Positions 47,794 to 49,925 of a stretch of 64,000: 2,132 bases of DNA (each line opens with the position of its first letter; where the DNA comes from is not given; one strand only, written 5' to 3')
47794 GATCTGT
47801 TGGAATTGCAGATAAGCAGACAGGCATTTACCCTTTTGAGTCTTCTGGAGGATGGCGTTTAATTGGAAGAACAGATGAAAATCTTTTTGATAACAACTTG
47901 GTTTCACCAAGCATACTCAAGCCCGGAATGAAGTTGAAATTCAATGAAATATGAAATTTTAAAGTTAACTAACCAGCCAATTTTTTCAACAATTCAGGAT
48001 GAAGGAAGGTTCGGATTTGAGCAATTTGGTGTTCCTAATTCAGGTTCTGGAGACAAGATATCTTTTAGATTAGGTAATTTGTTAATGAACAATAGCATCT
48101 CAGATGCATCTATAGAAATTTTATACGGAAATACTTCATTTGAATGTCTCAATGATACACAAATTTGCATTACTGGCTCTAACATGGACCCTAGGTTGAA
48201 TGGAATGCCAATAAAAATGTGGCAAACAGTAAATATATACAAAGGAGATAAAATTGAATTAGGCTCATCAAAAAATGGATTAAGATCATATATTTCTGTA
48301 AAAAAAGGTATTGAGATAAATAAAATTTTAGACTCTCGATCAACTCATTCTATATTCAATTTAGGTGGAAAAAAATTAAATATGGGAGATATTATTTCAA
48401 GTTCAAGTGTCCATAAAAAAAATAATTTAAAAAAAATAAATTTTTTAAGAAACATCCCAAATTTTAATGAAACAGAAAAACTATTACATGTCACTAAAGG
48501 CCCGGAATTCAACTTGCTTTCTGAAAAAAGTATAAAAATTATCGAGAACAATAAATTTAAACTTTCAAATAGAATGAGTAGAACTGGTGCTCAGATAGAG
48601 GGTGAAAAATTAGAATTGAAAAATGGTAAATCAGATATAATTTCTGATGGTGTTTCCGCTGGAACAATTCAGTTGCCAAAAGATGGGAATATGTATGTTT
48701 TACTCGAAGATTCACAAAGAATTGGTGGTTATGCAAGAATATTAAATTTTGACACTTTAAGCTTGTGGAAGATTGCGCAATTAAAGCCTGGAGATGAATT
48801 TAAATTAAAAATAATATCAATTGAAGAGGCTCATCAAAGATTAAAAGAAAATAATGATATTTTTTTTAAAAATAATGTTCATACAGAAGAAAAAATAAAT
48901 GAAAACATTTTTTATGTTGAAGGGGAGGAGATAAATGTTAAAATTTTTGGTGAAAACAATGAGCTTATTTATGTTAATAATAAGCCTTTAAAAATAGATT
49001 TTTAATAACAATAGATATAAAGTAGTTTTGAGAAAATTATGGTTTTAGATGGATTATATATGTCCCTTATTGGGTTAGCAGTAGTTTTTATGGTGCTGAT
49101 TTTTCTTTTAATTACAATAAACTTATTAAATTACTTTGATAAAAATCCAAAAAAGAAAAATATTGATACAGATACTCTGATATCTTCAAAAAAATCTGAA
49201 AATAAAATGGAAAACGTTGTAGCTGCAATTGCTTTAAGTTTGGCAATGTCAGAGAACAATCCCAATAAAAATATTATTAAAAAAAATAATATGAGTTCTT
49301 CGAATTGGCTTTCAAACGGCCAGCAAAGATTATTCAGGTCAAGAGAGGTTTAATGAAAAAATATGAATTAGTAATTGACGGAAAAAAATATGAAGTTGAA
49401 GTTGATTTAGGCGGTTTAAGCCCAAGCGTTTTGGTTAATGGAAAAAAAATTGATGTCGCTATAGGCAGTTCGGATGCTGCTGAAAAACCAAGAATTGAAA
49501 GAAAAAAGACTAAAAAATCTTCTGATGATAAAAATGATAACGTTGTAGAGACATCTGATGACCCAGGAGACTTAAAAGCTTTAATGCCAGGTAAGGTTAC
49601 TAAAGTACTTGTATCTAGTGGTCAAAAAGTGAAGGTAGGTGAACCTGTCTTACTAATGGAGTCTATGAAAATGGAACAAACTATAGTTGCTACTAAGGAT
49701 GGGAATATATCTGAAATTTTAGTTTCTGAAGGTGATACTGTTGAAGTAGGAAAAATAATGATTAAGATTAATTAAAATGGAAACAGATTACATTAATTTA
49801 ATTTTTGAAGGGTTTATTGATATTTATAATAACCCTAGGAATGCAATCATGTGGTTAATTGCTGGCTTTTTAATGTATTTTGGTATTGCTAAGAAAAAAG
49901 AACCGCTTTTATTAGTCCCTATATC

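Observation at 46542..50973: PxpABC-like genes joined to OadG-BCCP-OadB with no canonical carboxyltransferase or biotin carboxylase: candidate new Na+-coupled biotin enzyme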

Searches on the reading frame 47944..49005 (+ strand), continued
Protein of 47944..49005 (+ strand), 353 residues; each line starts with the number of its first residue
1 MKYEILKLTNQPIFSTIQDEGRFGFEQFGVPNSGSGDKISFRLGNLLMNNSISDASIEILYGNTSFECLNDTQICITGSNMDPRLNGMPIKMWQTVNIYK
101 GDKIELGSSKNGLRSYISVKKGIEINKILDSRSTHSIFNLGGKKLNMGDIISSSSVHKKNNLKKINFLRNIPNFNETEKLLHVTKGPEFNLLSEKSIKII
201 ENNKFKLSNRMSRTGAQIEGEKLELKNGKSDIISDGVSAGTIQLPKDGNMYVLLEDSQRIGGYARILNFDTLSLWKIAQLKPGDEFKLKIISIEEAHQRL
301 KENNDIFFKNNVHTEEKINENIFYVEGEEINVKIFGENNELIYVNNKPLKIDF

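Call 63: find_encoding_contigs(protein=P0073, flank=10000, max_places=1)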
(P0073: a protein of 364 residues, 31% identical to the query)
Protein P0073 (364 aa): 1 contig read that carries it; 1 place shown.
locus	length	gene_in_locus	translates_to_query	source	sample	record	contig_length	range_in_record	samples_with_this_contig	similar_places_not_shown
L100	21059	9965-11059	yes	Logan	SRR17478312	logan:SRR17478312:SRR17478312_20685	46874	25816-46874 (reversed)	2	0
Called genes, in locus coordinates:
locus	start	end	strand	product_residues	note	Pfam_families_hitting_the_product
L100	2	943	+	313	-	?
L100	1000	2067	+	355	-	PF02779:Transket_pyr, PF02780:Transketolase_C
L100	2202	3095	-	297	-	-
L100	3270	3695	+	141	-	-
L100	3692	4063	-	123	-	-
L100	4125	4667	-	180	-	PF04978:MST, PF12867:DinB_2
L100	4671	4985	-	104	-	PF06155:GBBH-like_N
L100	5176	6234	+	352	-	PF01408:GFO_IDH_MocA, PF22725:GFO_IDH_MocA_C3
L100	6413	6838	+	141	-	PF08818:DUF1801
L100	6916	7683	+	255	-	PF20582:UPF0758_N, PF04002:RadC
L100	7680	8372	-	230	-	-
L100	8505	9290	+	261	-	PF03746:LamB_YcsF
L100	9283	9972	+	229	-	PF02682:CT_C_D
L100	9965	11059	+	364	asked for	PF02626:CT_A_B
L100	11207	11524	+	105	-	PF04277:OAD_gamma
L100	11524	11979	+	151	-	-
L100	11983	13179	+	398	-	PF03977:OAD_beta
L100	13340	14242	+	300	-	PF00701:DHDPS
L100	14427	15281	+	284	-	PF01925:TauE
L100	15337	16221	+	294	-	PF13714:PEP_mutase, PF00463:ICL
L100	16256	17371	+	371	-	PF00285:Citrate_synt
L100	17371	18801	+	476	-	PF03972:MmgE_PrpD_N, PF19305:MmgE_PrpD_C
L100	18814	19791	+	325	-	PF01261:AP_endonuc_2, PF03786:UxuA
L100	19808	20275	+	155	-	-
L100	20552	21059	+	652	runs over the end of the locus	PF00496:SBP_bac_5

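Call 64: find_encoding_contigs(protein=P0082, flank=10000, max_places=1)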
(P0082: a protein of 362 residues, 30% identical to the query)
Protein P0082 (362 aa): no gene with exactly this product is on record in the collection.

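Call 99: predict_structure(alignment_id=A3)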
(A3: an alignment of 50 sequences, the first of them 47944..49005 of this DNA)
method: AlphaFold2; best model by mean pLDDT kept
length: 353 residues; sequences in the alignment: 50
mean_pLDDT: 89.5   pTM: 0.89
mean pLDDT of the five models: 89.5, 88.9, 88.6, 87.4, 86.8
residues with pLDDT >= 90: 231; 70-90: 98; 50-70: 24; < 50: 0
segments of 3 or more residues with pLDDT < 50: none
pLDDT, mean of each block of 10 residues (from residue 1): 92 94 83 92 96 96 94 94 93 92 93 94 91 87 94 75 85 74 95 96 95 93 84 77 92 83 89 94 95 97 91 90 89 80 83 61
secondary structure, 60 per line:
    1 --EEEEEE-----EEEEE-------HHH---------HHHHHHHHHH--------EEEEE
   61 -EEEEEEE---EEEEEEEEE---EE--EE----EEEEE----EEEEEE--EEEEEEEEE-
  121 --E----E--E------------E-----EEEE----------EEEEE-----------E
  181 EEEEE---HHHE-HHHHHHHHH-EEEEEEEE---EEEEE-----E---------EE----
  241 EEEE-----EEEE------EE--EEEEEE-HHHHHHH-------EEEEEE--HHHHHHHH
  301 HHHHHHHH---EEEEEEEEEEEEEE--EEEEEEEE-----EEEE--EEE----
elements in order: E3-8 E14-18 H38-47 E56-60 E62-68 E72-80 E94-98 E103-108 E111-119 E150-153 E164-168 E180-185 H194-202 E204-211 E215-219 E241-244 E250-253 E264-269 H271-277 E285-290 H293-308 E312-325 E328-335 E341-344 E347-349

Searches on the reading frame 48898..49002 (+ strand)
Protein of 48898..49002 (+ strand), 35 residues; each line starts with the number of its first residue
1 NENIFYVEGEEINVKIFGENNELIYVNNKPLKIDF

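Call 39: search_solved_structures(query=A1, max_evalue=10, show_alignments=5)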
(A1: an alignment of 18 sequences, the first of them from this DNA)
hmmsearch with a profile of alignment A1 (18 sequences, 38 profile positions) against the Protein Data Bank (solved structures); distinct sequences matched with E-value up to 10: 8.
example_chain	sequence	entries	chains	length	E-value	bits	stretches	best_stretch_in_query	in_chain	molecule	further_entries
4apw_A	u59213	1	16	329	0.27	14.5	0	16-36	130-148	ALP12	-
5kkx_A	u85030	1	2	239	0.58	13.4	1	1-16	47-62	TbpB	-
2inb_A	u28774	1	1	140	0.74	13.1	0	14-37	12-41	hypothetical protein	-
21vq_E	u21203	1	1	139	1.3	12.3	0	22-35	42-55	Phi92_gp136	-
2wsu_A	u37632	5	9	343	1.8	11.8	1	19-33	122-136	PUTATIVE FIBER PROTEIN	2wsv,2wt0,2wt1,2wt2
6zu5_SU0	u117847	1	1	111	2.1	11.6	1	5-21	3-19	uS10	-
8jbi_D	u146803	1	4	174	4.1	10.7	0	6-15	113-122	Secreted effector kinase SteC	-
9gsx_A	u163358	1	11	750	8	9.8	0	21-37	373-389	Flagellin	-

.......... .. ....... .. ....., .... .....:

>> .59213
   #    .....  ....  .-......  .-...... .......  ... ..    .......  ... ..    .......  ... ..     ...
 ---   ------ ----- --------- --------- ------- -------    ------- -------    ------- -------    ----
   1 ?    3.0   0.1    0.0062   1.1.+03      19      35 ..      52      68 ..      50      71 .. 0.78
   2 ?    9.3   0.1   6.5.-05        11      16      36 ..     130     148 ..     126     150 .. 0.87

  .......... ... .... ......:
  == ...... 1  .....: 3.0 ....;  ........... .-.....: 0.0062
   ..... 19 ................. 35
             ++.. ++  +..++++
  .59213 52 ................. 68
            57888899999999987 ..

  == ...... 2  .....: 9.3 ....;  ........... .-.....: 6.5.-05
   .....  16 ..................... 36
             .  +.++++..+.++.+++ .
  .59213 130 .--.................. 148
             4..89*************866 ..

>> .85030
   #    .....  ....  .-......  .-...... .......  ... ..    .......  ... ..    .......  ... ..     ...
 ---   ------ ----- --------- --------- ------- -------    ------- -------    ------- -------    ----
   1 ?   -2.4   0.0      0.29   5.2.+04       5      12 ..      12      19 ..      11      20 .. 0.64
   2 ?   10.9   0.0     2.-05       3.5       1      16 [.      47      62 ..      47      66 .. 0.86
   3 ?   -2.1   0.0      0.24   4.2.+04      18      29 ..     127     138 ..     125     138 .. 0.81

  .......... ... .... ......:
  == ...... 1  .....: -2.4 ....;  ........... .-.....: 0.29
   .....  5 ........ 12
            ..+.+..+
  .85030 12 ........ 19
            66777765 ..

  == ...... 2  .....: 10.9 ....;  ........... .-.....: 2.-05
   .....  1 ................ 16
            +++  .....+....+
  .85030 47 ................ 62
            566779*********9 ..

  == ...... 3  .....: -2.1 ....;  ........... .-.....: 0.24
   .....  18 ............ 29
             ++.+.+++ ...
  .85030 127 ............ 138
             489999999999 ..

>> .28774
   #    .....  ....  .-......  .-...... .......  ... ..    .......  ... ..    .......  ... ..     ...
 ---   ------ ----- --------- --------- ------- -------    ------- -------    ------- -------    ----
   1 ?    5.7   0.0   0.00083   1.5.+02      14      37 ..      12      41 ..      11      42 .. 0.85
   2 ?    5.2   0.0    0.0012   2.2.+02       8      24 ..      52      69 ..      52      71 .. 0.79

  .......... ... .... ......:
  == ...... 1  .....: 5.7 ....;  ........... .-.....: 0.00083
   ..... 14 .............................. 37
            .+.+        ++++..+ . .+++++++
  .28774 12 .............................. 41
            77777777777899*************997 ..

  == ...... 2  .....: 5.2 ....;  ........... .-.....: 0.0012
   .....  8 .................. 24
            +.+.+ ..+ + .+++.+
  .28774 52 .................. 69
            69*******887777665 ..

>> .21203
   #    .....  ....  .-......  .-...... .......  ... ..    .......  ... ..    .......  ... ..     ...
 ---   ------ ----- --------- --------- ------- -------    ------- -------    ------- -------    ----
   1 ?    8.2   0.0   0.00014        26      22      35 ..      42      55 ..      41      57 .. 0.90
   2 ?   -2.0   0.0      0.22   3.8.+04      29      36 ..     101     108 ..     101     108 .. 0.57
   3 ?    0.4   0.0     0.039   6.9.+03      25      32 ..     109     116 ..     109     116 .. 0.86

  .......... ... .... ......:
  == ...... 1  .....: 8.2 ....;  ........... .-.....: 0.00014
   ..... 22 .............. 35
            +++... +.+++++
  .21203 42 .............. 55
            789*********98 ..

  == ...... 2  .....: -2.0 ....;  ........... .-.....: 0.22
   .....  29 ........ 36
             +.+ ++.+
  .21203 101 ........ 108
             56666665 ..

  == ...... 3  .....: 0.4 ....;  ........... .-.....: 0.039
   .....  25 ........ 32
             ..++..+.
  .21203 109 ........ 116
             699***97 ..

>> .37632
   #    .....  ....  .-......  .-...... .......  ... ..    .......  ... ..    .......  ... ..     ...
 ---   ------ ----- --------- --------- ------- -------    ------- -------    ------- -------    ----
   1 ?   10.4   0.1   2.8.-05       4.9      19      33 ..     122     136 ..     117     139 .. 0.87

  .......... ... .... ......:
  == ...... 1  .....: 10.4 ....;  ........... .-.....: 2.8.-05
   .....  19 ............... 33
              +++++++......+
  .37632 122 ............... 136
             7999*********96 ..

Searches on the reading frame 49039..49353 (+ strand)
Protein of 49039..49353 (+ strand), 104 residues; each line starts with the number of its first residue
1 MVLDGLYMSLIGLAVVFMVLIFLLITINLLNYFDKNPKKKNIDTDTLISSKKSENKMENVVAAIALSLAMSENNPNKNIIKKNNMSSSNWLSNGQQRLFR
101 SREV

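Call 3: search_protein_families(library=pfam, proteins=[window:49039-49353:+], max_evalue=0.01)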
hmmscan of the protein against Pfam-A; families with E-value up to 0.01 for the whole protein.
window:49039-49353:+ (104 aa): 2 families
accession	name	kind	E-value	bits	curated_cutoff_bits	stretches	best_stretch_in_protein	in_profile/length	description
PF04277.18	OAD_gamma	-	4.2e-10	40.6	27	1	4-70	2-74/76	Oxaloacetate decarboxylase, gamma chain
PF21187.2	CYAA_C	-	0.0046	17.6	22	1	32-90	7-65/100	Yeast adenylate cyclase, C-terminal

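Call 4: search_protein_families(library=ncbifam, proteins=[window:49039-49353:+], max_evalue=0.01)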
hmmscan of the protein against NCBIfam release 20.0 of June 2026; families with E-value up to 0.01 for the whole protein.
window:49039-49353:+ (104 aa): 3 families
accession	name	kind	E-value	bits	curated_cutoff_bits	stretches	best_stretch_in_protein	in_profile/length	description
TIGR01195.1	oadG_fam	subfamily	2e-06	28.3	36.05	1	2-67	5-75/84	sodium pump decarboxylases, gamma subunit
NF047902.1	MmDecMmdD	equivalog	0.00046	20.4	150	1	7-94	12-106/112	methylmalonyl-CoA decarboxylase subunit delta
NF003004.0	PRK03814.1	equivalog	0.0034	17.7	84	1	4-67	10-75/86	oxaloacetate decarboxylase subunit gamma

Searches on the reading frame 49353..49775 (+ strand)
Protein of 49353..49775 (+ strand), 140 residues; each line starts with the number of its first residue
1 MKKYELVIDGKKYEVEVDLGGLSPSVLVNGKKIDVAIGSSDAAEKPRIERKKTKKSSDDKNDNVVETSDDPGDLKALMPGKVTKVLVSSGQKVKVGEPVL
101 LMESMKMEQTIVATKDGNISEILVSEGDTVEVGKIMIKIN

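Call 3: search_protein_families(library=pfam, proteins=[window:49353-49775:+], max_evalue=0.01)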
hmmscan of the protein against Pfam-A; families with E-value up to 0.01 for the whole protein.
window:49353-49775:+ (140 aa): 6 families
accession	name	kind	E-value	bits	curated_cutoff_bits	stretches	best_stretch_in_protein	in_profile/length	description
PF00364.28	Biotin_lipoyl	-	1.7e-17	63.5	22.1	1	76-139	5-73/73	Biotin-requiring enzyme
PF13533.13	Biotin_lipoyl_2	-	2.8e-07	30.6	29.8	1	79-97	8-26/32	Biotin-lipoyl like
PF06898.16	YqfD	-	3.7e-05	23.2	25.2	0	63-99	176-213/379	Putative stage IV sporulation protein YqfD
PF13437.12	HlyD_3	-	0.0029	18.7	22.2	0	110-139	1-30/106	HlyD family secretion protein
PF16576.10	HlyD_D23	-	0.0033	17.2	30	0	106-140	106-140/214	Barrel-sandwich domain of CusB or HlyD membrane-fusion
PF00358.26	PTS_EIIA_1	-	0.0095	16.1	27.2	0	78-110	79-111/127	phosphoenolpyruvate-dependent sugar phosphotransferase system, EIIA 1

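Call 4: search_protein_families(library=ncbifam, proteins=[window:49353-49775:+], max_evalue=0.01)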
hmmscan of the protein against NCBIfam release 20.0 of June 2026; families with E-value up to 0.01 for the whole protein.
window:49353-49775:+ (140 aa): 27 families (the best 25 are shown)
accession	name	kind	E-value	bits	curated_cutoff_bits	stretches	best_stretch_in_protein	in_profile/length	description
NF004173.0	PRK05641.1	equivalog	2.9e-22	79.9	199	1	3-139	24-152/153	putative acetyl-CoA carboxylase biotin carboxyl carrier protein subunit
NF005117.0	PRK06549.1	equivalog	4.7e-21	75.7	159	1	2-139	3-129/130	acetyl-CoA carboxylase biotin carboxyl carrier protein subunit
NF006761.0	PRK09282.1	domain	1.2e-19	70.2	402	1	4-140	467-590/591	pyruvate carboxylase subunit B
NF010643.0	PRK14040.1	subfamily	6.9e-19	67.7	892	1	4-139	482-594/595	oxaloacetate decarboxylase subunit alpha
TIGR01108.1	oadA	equivalog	2.4e-17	62.7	756.5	1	25-135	476-581/582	sodium-extruding oxaloacetate decarboxylase subunit alpha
NF009554.0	PRK12999.1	equivalog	1.5e-16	59.4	965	1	53-139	1060-1145/1147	pyruvate carboxylase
NF047903.1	MmDecMmdC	equivalog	1.7e-16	60.8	200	1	1-137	1-129/132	methylmalonyl-CoA decarboxylase subunit gamma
NF006079.0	PRK08225.1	equivalog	5.6e-15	55.2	95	1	74-139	4-69/70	acetyl-CoA carboxylase biotin carboxyl carrier protein subunit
TIGR02712.1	urea_carbox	equivalog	5.9e-15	54.1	1303.85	1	44-139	1105-1200/1201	urea carboxylase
NF004547.1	PRK05889.1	equivalog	9.4e-15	54.6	75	1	73-138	4-69/71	biotin/lipoyl-binding carrier protein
TIGR01235.1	pyruv_carbox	equivalog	1.3e-14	52.7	1114.45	1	62-139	1065-1142/1143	pyruvate carboxylase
NF010645.0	PRK14042.1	equivalog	3.2e-14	52.6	1182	1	58-139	512-593/596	pyruvate carboxylase subunit B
TIGR00531.1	BCCP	equivalog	3.7e-09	37.2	115.2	1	84-139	99-154/156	acetyl-CoA carboxylase biotin carboxyl carrier protein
NF008814.0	PRK11854.1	equivalog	1.3e-08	33.8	722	1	39-139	80-178/637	pyruvate dehydrogenase complex dihydrolipoyllysine-residue acetyltransferase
NF011457.0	PRK14875.1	equivalog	1.3e-07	31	307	1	79-136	17-74/372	acetoin dehydrogenase dihydrolipoyllysine-residue acetyltransferase subunit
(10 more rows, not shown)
